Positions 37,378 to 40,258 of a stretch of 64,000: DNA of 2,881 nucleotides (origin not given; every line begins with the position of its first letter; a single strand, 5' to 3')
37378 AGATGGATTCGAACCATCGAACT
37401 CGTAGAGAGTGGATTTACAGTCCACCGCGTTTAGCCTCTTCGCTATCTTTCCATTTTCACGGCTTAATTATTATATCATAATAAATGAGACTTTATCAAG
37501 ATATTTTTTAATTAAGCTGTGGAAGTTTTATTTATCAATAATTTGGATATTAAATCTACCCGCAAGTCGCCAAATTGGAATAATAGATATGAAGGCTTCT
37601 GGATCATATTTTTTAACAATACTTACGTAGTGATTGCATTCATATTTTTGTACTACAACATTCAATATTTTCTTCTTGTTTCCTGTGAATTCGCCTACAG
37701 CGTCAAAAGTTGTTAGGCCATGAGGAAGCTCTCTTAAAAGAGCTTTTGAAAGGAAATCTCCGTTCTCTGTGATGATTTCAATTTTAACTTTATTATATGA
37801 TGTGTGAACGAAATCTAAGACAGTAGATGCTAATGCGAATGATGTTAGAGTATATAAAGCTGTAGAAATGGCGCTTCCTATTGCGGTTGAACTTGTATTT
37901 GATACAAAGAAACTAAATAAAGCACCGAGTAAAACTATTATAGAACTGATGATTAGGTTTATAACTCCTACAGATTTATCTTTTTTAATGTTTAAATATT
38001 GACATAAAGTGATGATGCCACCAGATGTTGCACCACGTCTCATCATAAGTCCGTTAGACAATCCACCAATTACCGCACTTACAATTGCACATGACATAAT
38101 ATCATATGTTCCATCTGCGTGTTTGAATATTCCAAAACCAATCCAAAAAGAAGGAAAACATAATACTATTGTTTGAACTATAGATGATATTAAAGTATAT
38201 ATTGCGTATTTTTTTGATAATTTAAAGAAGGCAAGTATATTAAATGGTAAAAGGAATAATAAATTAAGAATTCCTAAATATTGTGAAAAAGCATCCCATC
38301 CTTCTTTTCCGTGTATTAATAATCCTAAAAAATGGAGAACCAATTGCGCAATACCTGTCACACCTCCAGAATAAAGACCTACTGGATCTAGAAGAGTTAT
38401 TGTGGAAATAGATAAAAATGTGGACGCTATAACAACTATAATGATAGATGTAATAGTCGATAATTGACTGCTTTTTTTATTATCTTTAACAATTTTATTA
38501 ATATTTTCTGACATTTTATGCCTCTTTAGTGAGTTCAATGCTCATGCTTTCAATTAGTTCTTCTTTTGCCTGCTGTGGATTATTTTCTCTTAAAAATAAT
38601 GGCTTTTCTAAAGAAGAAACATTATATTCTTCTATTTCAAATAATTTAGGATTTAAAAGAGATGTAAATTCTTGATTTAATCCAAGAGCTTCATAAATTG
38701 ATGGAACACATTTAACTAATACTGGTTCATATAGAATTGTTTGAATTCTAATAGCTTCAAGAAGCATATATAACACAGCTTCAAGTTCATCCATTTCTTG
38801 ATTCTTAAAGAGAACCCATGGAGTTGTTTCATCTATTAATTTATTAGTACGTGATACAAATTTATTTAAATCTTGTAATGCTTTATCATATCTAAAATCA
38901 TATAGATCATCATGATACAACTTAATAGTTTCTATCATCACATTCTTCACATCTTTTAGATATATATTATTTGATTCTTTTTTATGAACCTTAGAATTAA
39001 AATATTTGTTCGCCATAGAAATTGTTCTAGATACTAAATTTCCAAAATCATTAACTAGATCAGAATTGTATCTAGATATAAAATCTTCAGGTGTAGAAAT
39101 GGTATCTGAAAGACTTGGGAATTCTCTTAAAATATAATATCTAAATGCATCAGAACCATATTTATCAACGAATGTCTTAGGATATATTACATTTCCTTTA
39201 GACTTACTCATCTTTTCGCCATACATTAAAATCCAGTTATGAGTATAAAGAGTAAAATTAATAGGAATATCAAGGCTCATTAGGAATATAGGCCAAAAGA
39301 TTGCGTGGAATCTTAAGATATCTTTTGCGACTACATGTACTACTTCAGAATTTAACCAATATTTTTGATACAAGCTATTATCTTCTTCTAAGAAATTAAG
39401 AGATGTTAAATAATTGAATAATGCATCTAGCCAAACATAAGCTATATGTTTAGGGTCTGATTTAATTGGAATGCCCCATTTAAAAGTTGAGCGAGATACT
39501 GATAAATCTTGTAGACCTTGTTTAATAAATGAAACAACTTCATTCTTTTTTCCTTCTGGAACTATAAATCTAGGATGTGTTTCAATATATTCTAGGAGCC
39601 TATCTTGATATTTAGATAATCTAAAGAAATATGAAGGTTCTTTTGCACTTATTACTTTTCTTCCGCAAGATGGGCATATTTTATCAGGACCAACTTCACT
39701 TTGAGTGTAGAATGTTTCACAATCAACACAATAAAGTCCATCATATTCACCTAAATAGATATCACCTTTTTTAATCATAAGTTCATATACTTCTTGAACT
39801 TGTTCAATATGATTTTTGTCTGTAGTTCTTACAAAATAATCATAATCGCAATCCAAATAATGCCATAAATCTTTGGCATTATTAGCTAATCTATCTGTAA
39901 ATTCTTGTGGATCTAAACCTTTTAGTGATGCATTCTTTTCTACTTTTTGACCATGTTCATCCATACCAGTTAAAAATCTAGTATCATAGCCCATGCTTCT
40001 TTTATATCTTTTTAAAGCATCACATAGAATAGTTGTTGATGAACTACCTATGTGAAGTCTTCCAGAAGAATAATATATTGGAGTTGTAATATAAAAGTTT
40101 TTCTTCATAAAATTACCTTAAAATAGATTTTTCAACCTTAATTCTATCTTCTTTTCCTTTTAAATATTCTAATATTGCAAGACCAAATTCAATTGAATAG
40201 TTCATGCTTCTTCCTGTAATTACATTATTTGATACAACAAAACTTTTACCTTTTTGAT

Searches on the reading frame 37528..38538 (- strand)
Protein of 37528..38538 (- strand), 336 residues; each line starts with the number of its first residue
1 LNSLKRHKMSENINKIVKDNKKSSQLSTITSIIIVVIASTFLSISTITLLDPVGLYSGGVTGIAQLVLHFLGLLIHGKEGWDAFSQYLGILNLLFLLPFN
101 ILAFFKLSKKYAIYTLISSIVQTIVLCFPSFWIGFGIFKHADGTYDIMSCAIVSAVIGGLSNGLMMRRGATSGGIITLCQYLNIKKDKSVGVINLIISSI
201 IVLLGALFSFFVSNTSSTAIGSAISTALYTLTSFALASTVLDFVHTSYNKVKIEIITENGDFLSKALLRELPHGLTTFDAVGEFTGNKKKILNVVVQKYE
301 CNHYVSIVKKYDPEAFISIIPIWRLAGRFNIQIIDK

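Call 48: search_protein_families(library=pfam, proteins=[window:37528-38538:-], max_evalue=0.00001)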
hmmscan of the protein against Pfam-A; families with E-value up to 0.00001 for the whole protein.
window:37528-38538:- (336 aa): 2 families
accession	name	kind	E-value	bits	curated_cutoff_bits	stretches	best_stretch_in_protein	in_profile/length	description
PF02588.21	YitT_membrane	-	1e-20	74.4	24.3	1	32-267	2-204/205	Uncharacterised 5xTM membrane BCR, YitT family COG1284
PF10035.14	DUF2179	-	8.6e-14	51.6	22.8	1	273-321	1-49/55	Uncharacterized protein conserved in bacteria (DUF2179)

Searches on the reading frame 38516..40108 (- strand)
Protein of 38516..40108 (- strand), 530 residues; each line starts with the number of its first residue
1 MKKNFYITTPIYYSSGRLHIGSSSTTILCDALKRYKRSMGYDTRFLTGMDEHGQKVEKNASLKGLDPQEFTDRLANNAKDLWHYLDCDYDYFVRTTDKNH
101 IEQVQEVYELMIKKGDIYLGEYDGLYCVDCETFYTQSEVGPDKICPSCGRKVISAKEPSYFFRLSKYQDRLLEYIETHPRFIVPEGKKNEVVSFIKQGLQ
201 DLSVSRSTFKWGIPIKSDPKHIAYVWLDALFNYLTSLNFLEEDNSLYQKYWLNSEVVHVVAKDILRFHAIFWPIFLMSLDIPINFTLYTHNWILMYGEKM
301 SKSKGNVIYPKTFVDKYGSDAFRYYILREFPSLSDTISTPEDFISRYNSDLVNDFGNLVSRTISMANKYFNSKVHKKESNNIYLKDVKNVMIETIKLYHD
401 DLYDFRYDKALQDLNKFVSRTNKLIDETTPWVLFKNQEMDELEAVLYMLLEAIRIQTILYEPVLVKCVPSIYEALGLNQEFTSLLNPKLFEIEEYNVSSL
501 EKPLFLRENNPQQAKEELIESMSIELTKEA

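Call 48: search_protein_families(library=pfam, proteins=[window:38516-40108:-], max_evalue=0.00001)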
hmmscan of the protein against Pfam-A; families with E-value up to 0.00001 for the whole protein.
window:38516-40108:- (530 aa): 4 families
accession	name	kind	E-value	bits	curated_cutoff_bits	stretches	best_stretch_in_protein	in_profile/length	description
PF09334.17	tRNA-synt_1g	-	1.8e-103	346.8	20.1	2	144-362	168-390/391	tRNA synthetases class I (M)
PF00133.28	tRNA-synt_1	-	1.2e-28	100.5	22.7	2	2-215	22-243/414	tRNA synthetases class I (I, L, M and V)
PF01406.26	tRNA-synt_1e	-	1.8e-13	51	27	1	6-134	13-139/301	tRNA synthetases class I (C) catalytic domain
PF01921.24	tRNA-synt_1f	-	9.5e-07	28.5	27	0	290-343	272-325/360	tRNA synthetases class I (K)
